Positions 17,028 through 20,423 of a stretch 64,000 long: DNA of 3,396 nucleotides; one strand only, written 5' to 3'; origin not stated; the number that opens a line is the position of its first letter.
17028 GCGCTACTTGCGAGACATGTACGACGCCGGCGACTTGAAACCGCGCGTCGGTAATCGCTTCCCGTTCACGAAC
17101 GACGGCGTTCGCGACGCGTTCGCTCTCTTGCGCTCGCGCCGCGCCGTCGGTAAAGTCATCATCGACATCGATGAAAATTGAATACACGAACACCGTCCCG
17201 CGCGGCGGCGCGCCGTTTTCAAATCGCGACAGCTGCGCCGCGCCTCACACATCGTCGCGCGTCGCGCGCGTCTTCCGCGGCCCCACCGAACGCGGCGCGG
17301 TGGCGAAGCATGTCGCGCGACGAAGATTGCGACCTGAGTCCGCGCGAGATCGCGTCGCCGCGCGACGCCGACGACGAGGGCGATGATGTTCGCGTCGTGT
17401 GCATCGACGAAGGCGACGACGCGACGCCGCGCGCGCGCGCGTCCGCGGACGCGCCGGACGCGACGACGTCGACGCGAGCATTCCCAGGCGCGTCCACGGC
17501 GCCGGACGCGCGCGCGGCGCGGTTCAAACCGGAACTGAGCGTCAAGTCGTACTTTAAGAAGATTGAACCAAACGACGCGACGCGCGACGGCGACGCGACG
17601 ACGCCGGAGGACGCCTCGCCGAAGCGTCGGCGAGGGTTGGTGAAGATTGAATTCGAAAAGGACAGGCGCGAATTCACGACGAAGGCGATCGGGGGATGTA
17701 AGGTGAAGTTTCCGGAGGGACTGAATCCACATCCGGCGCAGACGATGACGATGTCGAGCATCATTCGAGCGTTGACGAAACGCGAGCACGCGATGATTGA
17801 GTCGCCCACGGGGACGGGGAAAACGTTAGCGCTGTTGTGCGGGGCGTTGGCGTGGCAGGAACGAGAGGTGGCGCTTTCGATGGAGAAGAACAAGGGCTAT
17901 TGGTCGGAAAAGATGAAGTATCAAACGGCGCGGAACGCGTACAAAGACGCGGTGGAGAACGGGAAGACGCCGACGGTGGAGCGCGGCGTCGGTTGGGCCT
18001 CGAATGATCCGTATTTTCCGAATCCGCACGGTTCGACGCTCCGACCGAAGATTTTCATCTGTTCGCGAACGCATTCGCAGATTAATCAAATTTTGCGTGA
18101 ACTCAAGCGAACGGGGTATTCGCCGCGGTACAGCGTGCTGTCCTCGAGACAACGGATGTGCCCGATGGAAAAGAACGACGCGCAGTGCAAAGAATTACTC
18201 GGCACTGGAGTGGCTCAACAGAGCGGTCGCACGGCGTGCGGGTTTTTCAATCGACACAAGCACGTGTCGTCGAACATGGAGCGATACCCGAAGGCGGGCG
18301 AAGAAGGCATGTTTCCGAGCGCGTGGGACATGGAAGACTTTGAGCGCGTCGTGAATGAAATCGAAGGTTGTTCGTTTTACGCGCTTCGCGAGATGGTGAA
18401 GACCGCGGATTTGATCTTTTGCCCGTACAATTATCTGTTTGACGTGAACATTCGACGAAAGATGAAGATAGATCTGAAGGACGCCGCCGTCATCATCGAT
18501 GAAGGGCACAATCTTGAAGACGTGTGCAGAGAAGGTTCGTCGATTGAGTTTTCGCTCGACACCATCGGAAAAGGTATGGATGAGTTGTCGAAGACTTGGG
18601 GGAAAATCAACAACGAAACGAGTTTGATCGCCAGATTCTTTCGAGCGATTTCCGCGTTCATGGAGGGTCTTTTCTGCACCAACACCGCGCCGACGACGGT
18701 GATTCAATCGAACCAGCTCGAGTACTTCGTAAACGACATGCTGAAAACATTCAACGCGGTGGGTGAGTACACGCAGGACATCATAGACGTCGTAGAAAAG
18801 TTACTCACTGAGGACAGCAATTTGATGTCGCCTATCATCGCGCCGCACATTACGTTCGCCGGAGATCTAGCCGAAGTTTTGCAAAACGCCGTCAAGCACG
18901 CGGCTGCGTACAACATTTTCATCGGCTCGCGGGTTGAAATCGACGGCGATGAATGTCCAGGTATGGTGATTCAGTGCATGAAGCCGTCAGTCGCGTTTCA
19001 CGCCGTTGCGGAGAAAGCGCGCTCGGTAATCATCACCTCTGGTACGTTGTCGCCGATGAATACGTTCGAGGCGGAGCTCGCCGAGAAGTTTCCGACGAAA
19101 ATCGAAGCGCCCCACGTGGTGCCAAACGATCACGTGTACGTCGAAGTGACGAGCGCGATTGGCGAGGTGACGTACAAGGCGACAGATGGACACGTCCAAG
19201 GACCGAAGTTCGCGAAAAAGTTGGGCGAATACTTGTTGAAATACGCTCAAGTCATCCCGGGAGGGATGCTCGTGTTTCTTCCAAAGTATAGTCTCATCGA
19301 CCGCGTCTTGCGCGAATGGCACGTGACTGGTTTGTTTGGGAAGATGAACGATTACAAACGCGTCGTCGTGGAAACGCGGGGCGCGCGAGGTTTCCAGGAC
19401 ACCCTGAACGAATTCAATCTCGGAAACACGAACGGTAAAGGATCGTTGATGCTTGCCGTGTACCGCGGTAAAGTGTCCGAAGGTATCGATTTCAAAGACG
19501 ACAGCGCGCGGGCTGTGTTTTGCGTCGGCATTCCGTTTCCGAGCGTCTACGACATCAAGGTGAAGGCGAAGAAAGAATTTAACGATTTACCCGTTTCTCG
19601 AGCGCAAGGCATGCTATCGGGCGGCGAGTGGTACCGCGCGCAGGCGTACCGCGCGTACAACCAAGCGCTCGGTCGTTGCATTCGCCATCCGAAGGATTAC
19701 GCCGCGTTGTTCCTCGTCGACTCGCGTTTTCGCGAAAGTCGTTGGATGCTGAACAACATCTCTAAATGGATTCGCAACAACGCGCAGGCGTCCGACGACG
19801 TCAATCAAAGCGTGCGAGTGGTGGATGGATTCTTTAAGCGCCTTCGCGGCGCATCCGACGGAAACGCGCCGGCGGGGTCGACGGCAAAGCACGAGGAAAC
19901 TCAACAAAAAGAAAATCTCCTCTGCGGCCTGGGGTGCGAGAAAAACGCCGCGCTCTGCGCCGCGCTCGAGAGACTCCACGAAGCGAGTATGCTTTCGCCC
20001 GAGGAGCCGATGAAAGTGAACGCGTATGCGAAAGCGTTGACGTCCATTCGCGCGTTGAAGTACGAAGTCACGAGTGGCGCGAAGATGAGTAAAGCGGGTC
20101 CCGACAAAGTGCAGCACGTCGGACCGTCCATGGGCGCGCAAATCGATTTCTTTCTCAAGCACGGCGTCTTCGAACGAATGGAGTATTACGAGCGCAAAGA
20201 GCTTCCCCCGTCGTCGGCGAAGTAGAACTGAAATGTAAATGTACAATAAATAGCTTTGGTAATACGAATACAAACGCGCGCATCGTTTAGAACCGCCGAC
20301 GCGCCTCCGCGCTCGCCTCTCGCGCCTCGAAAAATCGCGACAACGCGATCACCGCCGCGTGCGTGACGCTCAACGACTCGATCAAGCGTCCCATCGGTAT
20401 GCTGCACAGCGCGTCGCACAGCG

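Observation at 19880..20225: Fe-S (Rad3/FANCJ-type) helicase carrying a C-terminal DNA polymerase beta-like 8-kDa HhH/lyase domain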

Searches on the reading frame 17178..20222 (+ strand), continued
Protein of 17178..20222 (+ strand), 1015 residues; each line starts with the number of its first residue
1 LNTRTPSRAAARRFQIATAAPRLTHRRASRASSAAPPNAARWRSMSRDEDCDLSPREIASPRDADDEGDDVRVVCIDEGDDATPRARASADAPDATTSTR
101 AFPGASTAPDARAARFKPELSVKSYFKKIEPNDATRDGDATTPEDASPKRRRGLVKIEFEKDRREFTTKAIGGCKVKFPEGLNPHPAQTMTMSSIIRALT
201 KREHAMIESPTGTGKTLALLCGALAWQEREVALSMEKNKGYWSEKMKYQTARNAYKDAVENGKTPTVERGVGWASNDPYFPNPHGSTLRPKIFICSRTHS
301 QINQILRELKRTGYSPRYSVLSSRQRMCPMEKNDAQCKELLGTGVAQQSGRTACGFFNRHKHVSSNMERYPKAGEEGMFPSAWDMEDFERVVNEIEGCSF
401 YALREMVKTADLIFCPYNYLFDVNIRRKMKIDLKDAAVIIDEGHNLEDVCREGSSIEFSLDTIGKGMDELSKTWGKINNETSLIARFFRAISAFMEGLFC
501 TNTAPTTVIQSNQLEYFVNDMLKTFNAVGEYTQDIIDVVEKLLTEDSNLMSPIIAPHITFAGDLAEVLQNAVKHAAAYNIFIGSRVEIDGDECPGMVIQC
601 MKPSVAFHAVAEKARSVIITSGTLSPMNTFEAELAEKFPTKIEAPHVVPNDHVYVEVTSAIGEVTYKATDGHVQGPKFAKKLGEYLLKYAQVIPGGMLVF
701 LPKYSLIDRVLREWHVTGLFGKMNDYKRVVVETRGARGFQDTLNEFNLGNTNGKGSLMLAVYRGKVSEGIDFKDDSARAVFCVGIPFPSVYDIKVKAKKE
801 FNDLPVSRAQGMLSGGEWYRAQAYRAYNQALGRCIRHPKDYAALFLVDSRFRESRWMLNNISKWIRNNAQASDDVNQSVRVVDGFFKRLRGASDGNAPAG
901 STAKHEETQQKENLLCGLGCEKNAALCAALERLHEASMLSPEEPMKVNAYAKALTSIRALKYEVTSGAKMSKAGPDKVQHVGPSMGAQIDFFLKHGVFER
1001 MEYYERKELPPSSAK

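Call 29: find_encoding_contigs(protein=P0002, flank=5000, max_places=1)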
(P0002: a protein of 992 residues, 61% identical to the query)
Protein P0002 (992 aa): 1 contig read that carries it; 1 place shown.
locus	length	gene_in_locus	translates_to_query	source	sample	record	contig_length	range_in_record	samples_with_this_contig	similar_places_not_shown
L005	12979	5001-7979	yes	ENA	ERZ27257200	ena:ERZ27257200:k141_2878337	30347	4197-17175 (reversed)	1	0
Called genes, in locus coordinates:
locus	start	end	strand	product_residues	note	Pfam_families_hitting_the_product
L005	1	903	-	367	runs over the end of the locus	-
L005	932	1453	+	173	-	-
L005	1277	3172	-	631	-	PF00069:Pkinase, PF07714:PK_Tyr_Ser-Thr, PF00659:POLO_box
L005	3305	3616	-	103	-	-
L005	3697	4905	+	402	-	PF08240:ADH_N, PF00107:ADH_zinc_N, PF13602:ADH_zinc_N_2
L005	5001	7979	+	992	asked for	PF00270:DEAD (faint), PF04851:ResIII (faint), PF06733:DEAD_2, PF13307:Helicase_C_2, PF14716:HHH_8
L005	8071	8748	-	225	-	PF00588:SpoU_methylase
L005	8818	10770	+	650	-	PF07093:SGT1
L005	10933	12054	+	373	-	PF03457:HA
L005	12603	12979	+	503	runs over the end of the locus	PF00995:Sec1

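Call 31: find_encoding_contigs(protein=P0011, flank=6000, max_places=1)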
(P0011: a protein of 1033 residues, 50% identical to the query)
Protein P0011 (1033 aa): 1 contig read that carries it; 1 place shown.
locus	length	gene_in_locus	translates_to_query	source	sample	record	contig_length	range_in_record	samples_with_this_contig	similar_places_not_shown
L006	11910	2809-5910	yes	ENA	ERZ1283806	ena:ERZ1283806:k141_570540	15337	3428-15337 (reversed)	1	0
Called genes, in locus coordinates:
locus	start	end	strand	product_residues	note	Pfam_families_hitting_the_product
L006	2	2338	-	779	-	?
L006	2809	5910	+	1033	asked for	PF06733:DEAD_2, PF13307:Helicase_C_2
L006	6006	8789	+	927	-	PF04100:Vps53_N, PF16854:VPS53_C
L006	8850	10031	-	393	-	-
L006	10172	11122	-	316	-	-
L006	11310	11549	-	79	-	-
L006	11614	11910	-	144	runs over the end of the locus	PF04969:CS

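Call 32: find_encoding_contigs(protein=P0021, flank=6000, max_places=1)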
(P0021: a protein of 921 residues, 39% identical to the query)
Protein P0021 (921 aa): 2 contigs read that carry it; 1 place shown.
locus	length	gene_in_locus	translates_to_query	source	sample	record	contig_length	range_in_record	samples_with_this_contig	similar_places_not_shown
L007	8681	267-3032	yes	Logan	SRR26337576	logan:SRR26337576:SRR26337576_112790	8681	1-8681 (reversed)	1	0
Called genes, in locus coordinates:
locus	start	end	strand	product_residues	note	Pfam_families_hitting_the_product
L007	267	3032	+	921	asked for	PF06733:DEAD_2, PF13307:Helicase_C_2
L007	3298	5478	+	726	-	PF07093:SGT1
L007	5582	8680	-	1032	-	?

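Call 56: find_encoding_contigs(protein=P0024, flank=5000, max_places=1)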
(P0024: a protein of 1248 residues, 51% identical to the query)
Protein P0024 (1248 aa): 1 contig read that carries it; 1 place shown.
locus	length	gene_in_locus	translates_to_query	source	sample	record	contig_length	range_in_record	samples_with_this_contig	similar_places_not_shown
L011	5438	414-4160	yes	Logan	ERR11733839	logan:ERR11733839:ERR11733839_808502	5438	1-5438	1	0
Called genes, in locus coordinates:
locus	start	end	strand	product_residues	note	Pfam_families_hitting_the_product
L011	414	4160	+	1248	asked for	PF01693:Cauli_VI, PF06733:DEAD_2, PF13307:Helicase_C_2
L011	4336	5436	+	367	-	?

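Call 79: predict_structure(alignment_id=A2)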
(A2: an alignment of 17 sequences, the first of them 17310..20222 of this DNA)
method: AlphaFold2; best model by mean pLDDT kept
length: 971 residues; sequences in the alignment: 17
mean_pLDDT: 76.8   pTM: 0.69
mean pLDDT of the five models: 76.8, 74.7, 74.1, 73.0, 70.2
residues with pLDDT >= 90: 318; 70-90: 432; 50-70: 70; < 50: 151
segments of 3 or more residues with pLDDT < 50: 1-108, 225-228, 231-234, 236-242, 849-872, 969-971
pLDDT, mean of each block of 10 residues (from residue 1): 30 33 32 30 30 28 27 35 30 30 41 64 89 87 87 93 72 89 91 78 75 75 51 47 76 86 88 89 77 73 80 90 82 76 90 90 91 93 88 90 91 94 84 76 92 84 90 88 68 86 74 90 93 93 88 94 93 78 79 85 80 87 80 92 92 90 93 94 90 76 83 89 62 83 87 92 86 89 79 79 87 83 82 88 72 29 28 75 94 86 89 90 87 87 94 90 70 31
secondary structure, 60 per line:
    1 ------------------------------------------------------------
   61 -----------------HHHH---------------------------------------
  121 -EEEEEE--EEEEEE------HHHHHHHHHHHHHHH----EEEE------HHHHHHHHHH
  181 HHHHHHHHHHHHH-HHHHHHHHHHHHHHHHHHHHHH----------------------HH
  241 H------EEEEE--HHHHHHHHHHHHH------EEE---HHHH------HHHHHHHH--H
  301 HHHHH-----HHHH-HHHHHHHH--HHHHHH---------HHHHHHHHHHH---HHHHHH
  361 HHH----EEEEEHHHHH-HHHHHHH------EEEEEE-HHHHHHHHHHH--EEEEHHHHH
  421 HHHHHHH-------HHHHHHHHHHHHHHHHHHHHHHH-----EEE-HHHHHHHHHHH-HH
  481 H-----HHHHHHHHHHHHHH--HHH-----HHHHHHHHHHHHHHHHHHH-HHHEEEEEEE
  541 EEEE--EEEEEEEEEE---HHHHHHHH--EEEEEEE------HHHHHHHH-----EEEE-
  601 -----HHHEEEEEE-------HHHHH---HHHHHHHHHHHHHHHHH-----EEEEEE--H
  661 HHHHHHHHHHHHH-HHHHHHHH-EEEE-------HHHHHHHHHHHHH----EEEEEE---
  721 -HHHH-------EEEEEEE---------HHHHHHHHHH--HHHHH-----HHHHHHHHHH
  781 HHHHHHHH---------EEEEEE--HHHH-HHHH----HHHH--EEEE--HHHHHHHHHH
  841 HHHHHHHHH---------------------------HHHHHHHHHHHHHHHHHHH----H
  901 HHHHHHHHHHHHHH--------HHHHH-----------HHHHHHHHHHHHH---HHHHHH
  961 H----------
elements in order (helices of 4 or more, strands of 3 or more residues): H78-81 E122-127 E130-135 H142-156 E161-164 H171-193 H195-216 E248-252 H255-267 E274-276 H280-283 H290-297 H300-305 H311-314 H316-323 H326-331 H341-351 H355-363 E368-372 H373-377 H379-385 E392-397 H399-409 E412-415 H416-427 H435-457 E463-465 H467-477 H487-500 H511-529 E534-544 E547-556 H560-567 E570-576 H583-590 E596-599 E609-614 H622-626 H630-646 E652-657 H660-673 H675-682 E684-687 H695-707 E712-717 H722-725 E733-739 H749-758 H761-765 H771-788 E798-803 H806-809 H811-814 H819-822 E825-828 H831-849 H877-895 H900-914 H923-927 H939-951 H955-961

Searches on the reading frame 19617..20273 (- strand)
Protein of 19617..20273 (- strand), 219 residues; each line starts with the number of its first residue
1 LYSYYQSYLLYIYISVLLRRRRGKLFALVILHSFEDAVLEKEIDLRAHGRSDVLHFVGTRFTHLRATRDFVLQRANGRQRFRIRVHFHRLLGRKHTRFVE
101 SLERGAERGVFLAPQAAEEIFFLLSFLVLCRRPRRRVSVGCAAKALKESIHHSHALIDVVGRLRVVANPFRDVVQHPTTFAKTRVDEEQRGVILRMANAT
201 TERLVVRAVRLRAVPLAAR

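Call 66: search_protein_families(library=pfam, proteins=[window:19617-20273:-], max_evalue=0.1)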
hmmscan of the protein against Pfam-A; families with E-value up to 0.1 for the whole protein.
window:19617-20273:- (219 aa): 1 family
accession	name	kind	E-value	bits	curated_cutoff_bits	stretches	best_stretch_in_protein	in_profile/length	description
PF25094.1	R3H_PUS7L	-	0.065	13.9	27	0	48-85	35-72/73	PUS7L R3H domain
